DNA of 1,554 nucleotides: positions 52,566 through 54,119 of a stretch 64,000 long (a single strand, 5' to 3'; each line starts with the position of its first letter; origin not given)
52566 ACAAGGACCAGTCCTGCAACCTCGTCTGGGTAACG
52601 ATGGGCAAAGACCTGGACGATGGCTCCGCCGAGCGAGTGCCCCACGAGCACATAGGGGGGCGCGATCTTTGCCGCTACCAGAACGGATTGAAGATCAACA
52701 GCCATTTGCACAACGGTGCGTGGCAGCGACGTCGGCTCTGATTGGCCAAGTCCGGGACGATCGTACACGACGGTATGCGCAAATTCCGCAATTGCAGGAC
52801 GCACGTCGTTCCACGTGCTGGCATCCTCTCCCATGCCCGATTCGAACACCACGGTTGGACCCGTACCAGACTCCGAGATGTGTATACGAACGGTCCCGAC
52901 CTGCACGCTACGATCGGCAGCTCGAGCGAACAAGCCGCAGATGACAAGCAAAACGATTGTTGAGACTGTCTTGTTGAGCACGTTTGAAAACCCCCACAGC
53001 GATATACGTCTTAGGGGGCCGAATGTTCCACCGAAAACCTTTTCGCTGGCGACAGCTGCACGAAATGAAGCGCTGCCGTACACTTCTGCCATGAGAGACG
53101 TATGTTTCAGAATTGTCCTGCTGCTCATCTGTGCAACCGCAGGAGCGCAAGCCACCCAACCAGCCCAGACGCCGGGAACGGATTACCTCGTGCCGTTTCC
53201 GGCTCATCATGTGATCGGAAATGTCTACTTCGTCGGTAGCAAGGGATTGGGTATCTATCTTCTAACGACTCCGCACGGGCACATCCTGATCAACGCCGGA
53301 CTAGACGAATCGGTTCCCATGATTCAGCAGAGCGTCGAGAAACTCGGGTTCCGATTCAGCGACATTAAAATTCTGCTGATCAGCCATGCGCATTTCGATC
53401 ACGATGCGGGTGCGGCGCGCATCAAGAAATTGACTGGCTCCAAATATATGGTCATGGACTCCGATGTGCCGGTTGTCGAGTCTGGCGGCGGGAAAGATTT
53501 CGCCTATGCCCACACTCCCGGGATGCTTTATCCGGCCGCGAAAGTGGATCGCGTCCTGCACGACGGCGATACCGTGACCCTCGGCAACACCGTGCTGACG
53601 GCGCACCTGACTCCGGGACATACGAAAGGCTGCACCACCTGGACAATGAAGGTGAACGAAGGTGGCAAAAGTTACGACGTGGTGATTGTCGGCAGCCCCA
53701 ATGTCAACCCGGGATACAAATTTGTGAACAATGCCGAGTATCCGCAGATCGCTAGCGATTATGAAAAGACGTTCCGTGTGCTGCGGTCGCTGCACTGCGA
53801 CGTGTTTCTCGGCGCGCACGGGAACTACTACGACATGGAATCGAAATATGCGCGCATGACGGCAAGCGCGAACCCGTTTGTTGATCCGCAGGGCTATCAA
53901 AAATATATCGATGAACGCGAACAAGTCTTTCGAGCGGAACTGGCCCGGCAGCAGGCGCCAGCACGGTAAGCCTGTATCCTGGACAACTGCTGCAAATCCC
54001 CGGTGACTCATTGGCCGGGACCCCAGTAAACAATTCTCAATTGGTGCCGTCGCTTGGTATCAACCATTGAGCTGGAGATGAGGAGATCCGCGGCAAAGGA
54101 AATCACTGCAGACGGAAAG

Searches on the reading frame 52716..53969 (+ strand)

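Call 64: search_protein_families(library=pfam, max_evalue=0.00001, proteins=[window:52716-53969:+])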
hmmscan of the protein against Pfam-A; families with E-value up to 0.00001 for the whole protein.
window:52716-53969:+ (417 aa): 2 families
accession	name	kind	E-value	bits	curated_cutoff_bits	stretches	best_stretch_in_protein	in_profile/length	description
PF00753.33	Lactamase_B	-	2.4e-12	47.6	22.7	1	180-312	8-140/196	Metallo-beta-lactamase superfamily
PF12706.13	Lactamase_B_2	-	4e-06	27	27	1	190-302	3-111/200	Beta-lactamase superfamily domain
